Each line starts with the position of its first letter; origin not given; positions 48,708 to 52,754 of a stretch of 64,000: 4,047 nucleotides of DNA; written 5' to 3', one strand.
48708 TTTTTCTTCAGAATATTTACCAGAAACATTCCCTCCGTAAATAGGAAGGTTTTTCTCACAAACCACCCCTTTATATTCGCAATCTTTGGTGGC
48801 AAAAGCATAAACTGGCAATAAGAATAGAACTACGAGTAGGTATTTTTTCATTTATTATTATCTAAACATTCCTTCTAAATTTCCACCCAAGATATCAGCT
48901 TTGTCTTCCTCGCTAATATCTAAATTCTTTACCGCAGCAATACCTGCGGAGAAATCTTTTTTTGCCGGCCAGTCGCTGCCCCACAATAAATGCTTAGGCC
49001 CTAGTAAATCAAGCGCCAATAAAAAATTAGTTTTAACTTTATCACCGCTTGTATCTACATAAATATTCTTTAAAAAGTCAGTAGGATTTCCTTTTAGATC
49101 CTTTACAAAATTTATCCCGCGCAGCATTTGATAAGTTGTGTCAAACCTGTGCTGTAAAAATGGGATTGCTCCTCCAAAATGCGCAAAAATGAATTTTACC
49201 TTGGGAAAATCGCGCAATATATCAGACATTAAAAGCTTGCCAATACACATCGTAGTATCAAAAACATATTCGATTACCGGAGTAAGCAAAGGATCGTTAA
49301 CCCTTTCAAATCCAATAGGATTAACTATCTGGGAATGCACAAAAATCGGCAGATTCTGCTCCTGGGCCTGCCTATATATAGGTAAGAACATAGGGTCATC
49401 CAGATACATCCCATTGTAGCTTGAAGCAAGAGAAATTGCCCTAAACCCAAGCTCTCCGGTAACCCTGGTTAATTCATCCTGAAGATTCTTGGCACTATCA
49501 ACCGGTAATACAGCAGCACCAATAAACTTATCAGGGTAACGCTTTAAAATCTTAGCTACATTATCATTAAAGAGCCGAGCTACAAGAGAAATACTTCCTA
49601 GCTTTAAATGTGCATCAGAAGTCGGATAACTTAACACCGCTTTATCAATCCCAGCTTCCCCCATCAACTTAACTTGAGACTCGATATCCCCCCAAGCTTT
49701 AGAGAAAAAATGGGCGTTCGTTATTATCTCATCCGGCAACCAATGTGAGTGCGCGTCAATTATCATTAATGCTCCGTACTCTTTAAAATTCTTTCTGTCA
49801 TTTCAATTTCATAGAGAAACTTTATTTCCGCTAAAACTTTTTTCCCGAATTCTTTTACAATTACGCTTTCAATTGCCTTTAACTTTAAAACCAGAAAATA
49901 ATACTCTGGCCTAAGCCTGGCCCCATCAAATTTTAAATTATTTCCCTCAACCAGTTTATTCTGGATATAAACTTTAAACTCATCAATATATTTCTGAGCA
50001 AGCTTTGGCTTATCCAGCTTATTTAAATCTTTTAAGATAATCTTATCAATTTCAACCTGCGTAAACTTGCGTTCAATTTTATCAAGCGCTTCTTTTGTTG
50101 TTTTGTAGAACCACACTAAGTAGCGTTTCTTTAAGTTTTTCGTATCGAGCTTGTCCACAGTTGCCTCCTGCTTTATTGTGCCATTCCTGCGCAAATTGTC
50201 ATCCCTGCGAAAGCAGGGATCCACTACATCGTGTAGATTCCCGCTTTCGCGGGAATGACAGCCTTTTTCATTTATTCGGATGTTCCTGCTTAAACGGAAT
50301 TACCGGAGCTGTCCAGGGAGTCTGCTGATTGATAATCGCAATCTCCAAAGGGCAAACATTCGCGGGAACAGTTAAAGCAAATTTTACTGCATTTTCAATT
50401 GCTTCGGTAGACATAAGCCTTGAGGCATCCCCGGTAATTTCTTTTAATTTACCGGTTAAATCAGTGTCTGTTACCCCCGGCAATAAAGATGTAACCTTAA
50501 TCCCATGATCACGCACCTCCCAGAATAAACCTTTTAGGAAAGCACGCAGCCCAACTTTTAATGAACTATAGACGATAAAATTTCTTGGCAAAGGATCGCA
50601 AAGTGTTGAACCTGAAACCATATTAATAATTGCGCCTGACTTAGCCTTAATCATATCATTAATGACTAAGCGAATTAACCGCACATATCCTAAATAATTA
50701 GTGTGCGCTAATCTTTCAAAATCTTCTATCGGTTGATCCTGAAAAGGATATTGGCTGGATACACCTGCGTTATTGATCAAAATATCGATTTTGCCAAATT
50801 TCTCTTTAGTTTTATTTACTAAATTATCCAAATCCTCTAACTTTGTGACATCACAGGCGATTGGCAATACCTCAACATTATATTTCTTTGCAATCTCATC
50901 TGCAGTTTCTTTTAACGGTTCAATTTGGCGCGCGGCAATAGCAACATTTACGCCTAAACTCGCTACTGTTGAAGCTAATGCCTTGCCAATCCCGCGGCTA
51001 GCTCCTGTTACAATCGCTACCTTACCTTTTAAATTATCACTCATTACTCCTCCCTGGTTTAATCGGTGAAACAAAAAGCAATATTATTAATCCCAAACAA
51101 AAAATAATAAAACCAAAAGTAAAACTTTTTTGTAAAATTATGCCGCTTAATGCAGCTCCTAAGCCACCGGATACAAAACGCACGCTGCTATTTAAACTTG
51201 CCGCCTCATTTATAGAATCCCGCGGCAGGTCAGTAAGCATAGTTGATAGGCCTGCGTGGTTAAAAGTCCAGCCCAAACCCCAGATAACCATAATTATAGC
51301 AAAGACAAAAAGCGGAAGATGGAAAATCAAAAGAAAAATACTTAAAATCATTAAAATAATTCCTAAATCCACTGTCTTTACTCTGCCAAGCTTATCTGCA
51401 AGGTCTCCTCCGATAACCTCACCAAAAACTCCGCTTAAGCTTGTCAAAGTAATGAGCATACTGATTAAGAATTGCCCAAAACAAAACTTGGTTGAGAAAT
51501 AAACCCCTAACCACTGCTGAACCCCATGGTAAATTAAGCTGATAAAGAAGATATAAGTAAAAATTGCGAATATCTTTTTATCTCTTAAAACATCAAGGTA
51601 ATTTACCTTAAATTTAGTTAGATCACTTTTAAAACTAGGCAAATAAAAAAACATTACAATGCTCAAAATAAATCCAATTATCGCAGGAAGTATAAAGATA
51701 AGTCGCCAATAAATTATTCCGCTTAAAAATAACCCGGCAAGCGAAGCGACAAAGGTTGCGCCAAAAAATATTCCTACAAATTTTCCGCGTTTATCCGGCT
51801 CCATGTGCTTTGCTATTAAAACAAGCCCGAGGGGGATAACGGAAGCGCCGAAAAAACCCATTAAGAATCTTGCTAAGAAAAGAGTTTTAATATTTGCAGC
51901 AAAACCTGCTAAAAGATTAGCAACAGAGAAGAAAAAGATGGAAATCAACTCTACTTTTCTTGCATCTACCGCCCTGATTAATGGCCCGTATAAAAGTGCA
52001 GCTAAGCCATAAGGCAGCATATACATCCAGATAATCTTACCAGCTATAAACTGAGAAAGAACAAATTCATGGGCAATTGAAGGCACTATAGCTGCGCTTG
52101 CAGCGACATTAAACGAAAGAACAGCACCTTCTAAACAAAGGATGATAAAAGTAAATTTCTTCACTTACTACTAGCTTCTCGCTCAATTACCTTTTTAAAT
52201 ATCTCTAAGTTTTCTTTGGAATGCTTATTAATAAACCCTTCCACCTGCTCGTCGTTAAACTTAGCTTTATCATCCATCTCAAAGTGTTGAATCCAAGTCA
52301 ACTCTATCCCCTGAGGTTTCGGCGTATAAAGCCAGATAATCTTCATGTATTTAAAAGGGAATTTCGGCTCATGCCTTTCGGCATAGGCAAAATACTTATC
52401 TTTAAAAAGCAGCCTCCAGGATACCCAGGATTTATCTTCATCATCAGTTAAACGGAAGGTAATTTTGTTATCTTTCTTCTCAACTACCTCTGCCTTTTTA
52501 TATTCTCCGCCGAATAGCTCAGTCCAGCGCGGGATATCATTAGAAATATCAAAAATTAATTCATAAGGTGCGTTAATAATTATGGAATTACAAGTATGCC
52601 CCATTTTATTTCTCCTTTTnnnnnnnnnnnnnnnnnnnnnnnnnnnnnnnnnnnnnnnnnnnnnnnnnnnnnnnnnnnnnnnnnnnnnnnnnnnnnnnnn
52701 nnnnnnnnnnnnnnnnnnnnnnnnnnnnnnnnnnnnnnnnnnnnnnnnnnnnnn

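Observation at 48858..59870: Type II PKS-like biosynthetic gene cluster (KS + inactive KS partner + ACP + cyclases + radical SAM) in an AT-rich diderm bacterium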

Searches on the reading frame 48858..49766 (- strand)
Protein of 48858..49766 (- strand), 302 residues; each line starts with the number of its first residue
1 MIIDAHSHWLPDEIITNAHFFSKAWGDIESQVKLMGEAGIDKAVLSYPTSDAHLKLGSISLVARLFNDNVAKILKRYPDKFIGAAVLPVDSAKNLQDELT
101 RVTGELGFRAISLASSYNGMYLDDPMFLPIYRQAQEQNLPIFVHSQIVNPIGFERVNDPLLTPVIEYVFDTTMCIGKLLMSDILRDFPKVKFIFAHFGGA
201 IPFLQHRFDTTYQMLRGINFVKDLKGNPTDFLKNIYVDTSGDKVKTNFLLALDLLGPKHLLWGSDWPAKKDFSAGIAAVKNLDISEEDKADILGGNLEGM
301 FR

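Call 5: search_protein_families(library=pfam, proteins=[window:48858-49766:-], max_evalue=0.01)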
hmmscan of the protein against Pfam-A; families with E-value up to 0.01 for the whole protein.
window:48858-49766:- (302 aa): 1 family
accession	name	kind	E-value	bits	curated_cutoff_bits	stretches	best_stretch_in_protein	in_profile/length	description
PF04909.20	Amidohydro_2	-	3.2e-29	103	26.4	1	3-296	1-282/289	Amidohydrolase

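Call 7: search_protein_families(library=ncbifam, proteins=[window:48858-49766:-], max_evalue=0.01)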
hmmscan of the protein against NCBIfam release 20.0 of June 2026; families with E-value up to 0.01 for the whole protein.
window:48858-49766:- (302 aa): 1 family
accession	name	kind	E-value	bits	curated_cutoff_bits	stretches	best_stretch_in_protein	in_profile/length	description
NF052480.1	FuconLaconase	equivalog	0.0027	17.3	400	1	242-269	219-246/287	L-fucono-1,5-lactonase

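Call 40: search_solved_structures(query=window:48858-49766:-, max_evalue=0.001)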
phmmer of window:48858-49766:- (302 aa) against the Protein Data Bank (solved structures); distinct sequences matched with E-value up to 0.001: 43.
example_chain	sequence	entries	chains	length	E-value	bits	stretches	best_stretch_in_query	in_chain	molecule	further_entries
4icm_A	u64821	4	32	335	5.1e-26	94.9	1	35-302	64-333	5-carboxyvanillate decarboxylase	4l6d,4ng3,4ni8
4inf_A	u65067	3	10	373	1.2e-22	83.8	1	31-301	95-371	METAL-DEPENDENT HYDROLASE | 5-Carboxyvanillate Decarboxylase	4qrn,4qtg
4ign_A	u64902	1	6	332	1.4e-22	83.6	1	27-296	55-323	2-amino-3-carboxymuconate-6-semialdehyde decarboxylase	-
4igm_A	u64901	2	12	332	1.5e-22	83.5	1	27-296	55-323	2-amino-3-carboxymuconate-6-semialdehyde decarboxylase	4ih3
4ofc_A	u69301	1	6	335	1.5e-22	83.5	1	27-296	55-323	2-amino-3-carboxymuconate-6-semialdehyde decarboxylase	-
2wm1_A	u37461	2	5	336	1.5e-22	83.5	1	27-296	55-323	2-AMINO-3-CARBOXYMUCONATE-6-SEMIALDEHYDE DECARBOXYLASE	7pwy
4qs5_A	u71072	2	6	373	6e-22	81.5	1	31-301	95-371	Ligw2 Decarboxylase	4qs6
3s4t_A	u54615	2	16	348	1.5e-19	73.6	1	29-302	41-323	Amidohydrolase 2 | Gamma-resorcylate decarboxylase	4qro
3nur_A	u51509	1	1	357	1.4e-18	70.5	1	30-292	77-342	Amidohydrolase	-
2dvt_A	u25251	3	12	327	8.8e-18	67.8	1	29-272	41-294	Thermophilic reversible gamma-resorcylate decarboxylase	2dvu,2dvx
2gwg_A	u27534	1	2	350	1.6e-15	60.5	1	28-215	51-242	4-oxalomesaconate hydratase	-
3ij6_A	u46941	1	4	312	1.4e-14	57.3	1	64-297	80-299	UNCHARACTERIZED METAL-DEPENDENT HYDROLASE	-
6dxq_A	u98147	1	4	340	6.9e-14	55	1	30-267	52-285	4-oxalomesaconate hydratase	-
6dwv_B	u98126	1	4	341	7e-14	55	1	30-267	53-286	4-oxalomesaconate hydratase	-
6dxs_A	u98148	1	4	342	1.1e-13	54.3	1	30-266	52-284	4-oxalomesaconate hydratase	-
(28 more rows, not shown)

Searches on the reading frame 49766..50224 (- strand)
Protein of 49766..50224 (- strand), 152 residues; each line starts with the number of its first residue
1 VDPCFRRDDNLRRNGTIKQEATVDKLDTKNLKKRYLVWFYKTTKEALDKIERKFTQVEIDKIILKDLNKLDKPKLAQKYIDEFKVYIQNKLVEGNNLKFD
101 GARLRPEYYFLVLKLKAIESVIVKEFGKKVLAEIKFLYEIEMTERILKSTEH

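Call 5: search_protein_families(library=pfam, proteins=[window:49766-50224:-], max_evalue=0.01)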
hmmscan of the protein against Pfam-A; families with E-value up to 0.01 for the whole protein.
window:49766-50224:- (152 aa): 0 families

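Call 7: search_protein_families(library=ncbifam, proteins=[window:49766-50224:-], max_evalue=0.01)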
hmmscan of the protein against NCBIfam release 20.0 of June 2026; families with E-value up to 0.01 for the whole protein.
window:49766-50224:- (152 aa): 0 families

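Call 79: search_protein_families(library=ncbifam, proteins=[window:49766-50224:-], max_evalue=0.01)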
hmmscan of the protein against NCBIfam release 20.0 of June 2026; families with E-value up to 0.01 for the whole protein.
window:49766-50224:- (152 aa): 0 families

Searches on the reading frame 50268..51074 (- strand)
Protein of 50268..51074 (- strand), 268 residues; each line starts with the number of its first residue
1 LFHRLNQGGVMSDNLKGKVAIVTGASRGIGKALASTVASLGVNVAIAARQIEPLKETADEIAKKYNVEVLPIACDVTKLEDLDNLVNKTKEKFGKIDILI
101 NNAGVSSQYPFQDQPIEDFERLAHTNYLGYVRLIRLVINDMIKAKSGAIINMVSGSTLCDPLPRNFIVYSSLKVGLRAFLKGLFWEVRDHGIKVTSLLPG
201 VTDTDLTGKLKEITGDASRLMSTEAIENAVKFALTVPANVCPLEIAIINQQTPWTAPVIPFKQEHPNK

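Call 5: search_protein_families(library=pfam, proteins=[window:50268-51074:-], max_evalue=0.01)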
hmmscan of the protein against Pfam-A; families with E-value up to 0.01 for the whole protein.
window:50268-51074:- (268 aa): 5 families
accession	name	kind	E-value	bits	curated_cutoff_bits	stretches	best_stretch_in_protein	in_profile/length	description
PF00106.31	adh_short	-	6.9e-52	176.2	26.6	1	18-211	1-191/195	short chain dehydrogenase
PF13561.12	adh_short_C2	-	8e-36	124.2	27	1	24-213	1-187/236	Enoyl-(Acyl carrier protein) reductase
PF08659.16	KR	-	8e-11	42.6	22.6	1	21-139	4-125/180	KR domain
PF01370.27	Epimerase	-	0.001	19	20.9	1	21-138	2-103/240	NAD dependent epimerase/dehydratase family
PF00232.24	Glyco_hydro_1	-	0.0084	15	22.6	0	49-143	306-399/453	Glycosyl hydrolase family 1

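Call 7: search_protein_families(library=ncbifam, proteins=[window:50268-51074:-], max_evalue=0.01)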
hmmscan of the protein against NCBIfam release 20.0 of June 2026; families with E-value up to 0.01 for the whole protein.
window:50268-51074:- (268 aa): 236 families (the best 25 are shown)
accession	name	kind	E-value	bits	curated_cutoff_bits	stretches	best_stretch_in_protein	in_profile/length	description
NF005806.0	PRK07666.1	equivalog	6.2e-48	163.2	286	1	12-237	2-224/239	3-ketoacyl-ACP reductase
NF005594.0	PRK07326.1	equivalog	1.3e-41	142.7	271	1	14-247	3-229/237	SDR family oxidoreductase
NF004825.0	PRK06181.1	equivalog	6.2e-41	140.4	215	1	13-218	2-204/268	SDR family oxidoreductase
NF005559.1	PRK07231.1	subfamily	1.5e-40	139.3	215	1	15-217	2-201/249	glucose 1-dehydrogenase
NF005878.0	PRK07825.1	subfamily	8.5e-39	133.6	287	1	11-232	3-215/278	short chain dehydrogenase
NF006070.0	PRK08213.1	subfamily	4.9e-38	131.1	279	1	14-215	9-212/259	gluconate 5-dehydrogenase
NF004521.0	PRK05866.1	equivalog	2.4e-37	128.6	368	1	13-244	36-266/294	SDR family oxidoreductase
NF004198.0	PRK05653.1-3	equivalog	3.2e-37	128.3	296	1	13-210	3-197/248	3-oxoacyl-ACP reductase FabG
NF005672.0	PRK07454.1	equivalog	3.8e-37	127.8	234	1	17-238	6-225/241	SDR family oxidoreductase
TIGR01830.1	3oxo_ACP_reduc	equivalog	8.7e-37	127.1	297.75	1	20-214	1-193/239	3-oxoacyl-[acyl-carrier-protein] reductase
NF004197.0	PRK05653.1-1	equivalog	1.5e-36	126.3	332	1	11-214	1-201/249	3-oxoacyl-ACP reductase FabG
NF005446.0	PRK07035.1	equivalog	5.3e-36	124.2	373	1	14-211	8-203/255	SDR family oxidoreductase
NF005495.0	PRK07109.1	subfamily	2.2e-35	122.5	264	1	13-208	4-198/334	SDR family oxidoreductase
NF040690.1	mycolate_SDR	equivalog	3.5e-35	121.7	380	1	17-202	8-189/265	mycolate reductase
NF009093.0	PRK12429.1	subfamily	7.3e-35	120.5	258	1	14-209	2-194/259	3-hydroxybutyrate dehydrogenase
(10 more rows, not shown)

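Call 38: search_solved_structures(query=window:50268-51074:-, max_evalue=1e-25)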
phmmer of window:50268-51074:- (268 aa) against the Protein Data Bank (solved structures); distinct sequences matched with E-value up to 1e-25: 15.
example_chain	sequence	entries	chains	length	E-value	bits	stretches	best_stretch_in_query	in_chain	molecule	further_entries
2jah_A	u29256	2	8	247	3.3e-35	125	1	13-245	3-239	CLAVULANIC ACID DEHYDROGENASE | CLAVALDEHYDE DEHYDROGENASE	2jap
1vl8_A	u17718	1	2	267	1.8e-32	116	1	14-207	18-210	Gluconate 5-dehydrogenase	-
2uvd_A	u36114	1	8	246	4.9e-28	101.4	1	15-219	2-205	3-OXOACYL-(ACYL-CARRIER-PROTEIN) REDUCTASE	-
3r1i_A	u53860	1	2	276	1.1e-27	100.3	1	14-210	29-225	Short-chain type dehydrogenase/reductase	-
9fe6_A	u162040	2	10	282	1.5e-27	99.8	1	9-207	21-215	SDR family oxidoreductase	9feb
2hq1_A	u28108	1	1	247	4e-27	98.5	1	15-212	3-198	Glucose/ribitol dehydrogenase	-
5vps_A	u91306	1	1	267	8.2e-27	97.4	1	14-208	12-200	Short-chain dehydrogenase/reductase SDR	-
3ai1_A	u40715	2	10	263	8.4e-27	97.4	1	14-216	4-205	NADPH-sorbose reductase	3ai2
8x89_A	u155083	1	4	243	1.2e-26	96.9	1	16-216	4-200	3-oxoacyl-[acyl-carrier-protein] reductase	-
5idx_A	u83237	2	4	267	1.3e-26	96.8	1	14-208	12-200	Short-chain dehydrogenase/reductase SDR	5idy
3ai3_A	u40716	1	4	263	3e-26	95.6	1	14-216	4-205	NADPH-sorbose reductase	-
4jro_A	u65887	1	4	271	3.1e-26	95.6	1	14-219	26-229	FabG protein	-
4rzh_A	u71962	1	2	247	3.8e-26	95.3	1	15-212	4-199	3-oxoacyl-[acyl-carrier protein] reductase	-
4wjz_A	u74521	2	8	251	9.4e-26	94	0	14-213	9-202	3-oxoacyl-[acyl-carrier-protein] reductase FabG | 3-oxoacyl-[acyl-carrier protein] reductase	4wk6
3tzh_A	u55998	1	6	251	9.6e-26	93.9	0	14-213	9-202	3-oxoacyl-[acyl-carrier protein] reductase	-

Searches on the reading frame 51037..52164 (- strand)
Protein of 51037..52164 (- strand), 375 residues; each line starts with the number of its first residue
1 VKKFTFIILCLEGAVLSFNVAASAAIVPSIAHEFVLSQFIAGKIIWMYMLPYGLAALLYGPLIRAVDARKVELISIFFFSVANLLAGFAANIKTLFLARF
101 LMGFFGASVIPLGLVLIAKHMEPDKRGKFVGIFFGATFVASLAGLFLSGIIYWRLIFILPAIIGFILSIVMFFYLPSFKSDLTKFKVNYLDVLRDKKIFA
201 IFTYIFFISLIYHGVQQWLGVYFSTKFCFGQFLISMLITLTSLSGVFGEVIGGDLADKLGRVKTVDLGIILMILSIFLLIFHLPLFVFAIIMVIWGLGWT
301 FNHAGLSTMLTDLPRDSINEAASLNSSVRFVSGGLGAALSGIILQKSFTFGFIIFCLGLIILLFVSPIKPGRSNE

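Call 5: search_protein_families(library=pfam, proteins=[window:51037-52164:-], max_evalue=0.01)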
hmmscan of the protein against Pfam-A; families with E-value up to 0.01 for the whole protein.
window:51037-52164:- (375 aa): 1 family
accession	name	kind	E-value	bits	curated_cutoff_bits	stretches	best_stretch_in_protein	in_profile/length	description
PF07690.21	MFS_1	-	8.2e-43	147.1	33.4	1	14-337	6-347/347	Major Facilitator Superfamily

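Call 7: search_protein_families(library=ncbifam, proteins=[window:51037-52164:-], max_evalue=0.01)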
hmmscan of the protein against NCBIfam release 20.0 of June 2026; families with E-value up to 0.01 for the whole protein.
window:51037-52164:- (375 aa): 36 families (the best 25 are shown)
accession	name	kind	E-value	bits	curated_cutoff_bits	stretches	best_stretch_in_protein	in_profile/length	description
TIGR00711.1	efflux_EmrB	subfamily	2.1e-25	89.5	230.2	2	19-191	17-192/485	DHA2 family efflux MFS transporter permease subunit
TIGR00893.1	2A0114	subfamily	1.9e-18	66.6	395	2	23-179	14-173/399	D-galactonate transporter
TIGR00880.1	2_A_01_02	superfamily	4.7e-17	62.4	131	1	47-176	2-139/141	multidrug resistance protein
TIGR00881.1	2A0104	subfamily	3.4e-15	55.9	407.75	2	24-174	15-170/379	phosphoglycerate transporter protein PgtP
TIGR00895.1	2A0115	subfamily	2.2e-14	53.2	418.55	2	5-176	22-193/398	aromatic acid/H+ symport family MFS transporter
TIGR00710.1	efflux_Bcr_CflA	subfamily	9.3e-12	45.1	200.9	1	25-343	26-359/385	Bcr/CflA family efflux MFS transporter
NF041041.1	FslD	exception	3.2e-11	43.1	500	1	26-210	32-219/396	rhizoferrin import MFS transporter FslD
NF008654.0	PRK11652.1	equivalog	2.4e-10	39.9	479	1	27-369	32-386/397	multidrug efflux MFS transporter EmrD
NF002921.0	PRK03545.1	equivalog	3.8e-10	39.3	401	1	23-346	32-359/396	sugar transporter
NF007578.0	PRK10213.1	equivalog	3.9e-10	39.4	584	1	25-347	41-367/396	purine ribonucleoside efflux pump NepI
NF007498.0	PRK10091.1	equivalog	2.1e-09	36.8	499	1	11-353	10-357/390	MFS transporter AraJ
NF008586.0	PRK11551.1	equivalog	7.4e-09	35.1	410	1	5-180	15-195/406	3-(3-hydroxy-phenyl)propionate transporter MhpT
NF053813.1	MFS_TcaB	equivalog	9.4e-08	31.2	475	1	6-365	8-382/396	putative multidrug effflux MFS transporter TcaB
NF008314.0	PRK11102.1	equivalog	1.4e-07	31.1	303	1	6-348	12-370/396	Bcr/CflA family multidrug efflux MFS transporter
NF008270.1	PRK11043.1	equivalog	1.4e-07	31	430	1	43-197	44-205/382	purine nucleoside transporter PunC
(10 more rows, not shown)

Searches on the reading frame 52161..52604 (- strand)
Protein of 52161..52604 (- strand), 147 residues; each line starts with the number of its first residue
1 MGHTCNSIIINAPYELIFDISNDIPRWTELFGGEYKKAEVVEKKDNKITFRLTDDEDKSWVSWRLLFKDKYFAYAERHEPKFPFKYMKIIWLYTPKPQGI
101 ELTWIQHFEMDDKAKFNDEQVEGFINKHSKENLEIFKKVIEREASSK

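Call 4: search_protein_families(library=pfam, proteins=[window:52161-52604:-], max_evalue=0.01)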
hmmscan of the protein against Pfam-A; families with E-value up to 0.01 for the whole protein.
window:52161-52604:- (147 aa): 2 families
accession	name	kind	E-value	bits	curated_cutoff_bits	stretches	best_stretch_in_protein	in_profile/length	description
PF10604.15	Polyketide_cyc2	-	6.2e-07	30.2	27.4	1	6-141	6-142/142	Polyketide cyclase / dehydrase and lipid transport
PF03364.25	Polyketide_cyc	-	1.6e-06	28.8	23.4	1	10-136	1-125/126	Polyketide cyclase / dehydrase and lipid transport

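Call 6: search_protein_families(library=ncbifam, proteins=[window:52161-52604:-], max_evalue=0.01)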
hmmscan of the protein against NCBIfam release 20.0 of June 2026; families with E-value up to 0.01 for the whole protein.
window:52161-52604:- (147 aa): 0 families

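Call 37: search_solved_structures(query=window:52161-52604:-, max_evalue=1)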
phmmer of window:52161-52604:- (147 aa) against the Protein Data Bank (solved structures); distinct sequences matched with E-value up to 1: 7.
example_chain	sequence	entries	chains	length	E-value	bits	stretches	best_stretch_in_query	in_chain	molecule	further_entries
2rez_A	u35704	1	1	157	7e-25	91.1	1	3-142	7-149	Multifunctional cyclase-dehydratase-3-O-methyl transferase tcmN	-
3tvq_A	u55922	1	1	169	9.2e-25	90.7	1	3-142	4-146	Multifunctional cyclase-dehydratase-3-O-methyl transferase tcmN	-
2rer_A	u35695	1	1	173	9.8e-25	90.6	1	3-142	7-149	Multifunctional cyclase-dehydratase-3-O-methyl transferase tcmN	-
2res_A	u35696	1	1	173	4.2e-24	88.6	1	3-142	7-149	Multifunctional cyclase-dehydratase-3-O-methyl transferase tcmN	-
3tl1_A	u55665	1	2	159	2.1e-23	86.3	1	2-145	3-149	Polyketide cyclase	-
3tvr_A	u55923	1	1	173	2.9e-23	85.9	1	2-145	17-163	Polyketide cyclase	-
2kf2_A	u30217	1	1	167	4.9e-23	85.1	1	2-145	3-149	Putative polyketide cyclase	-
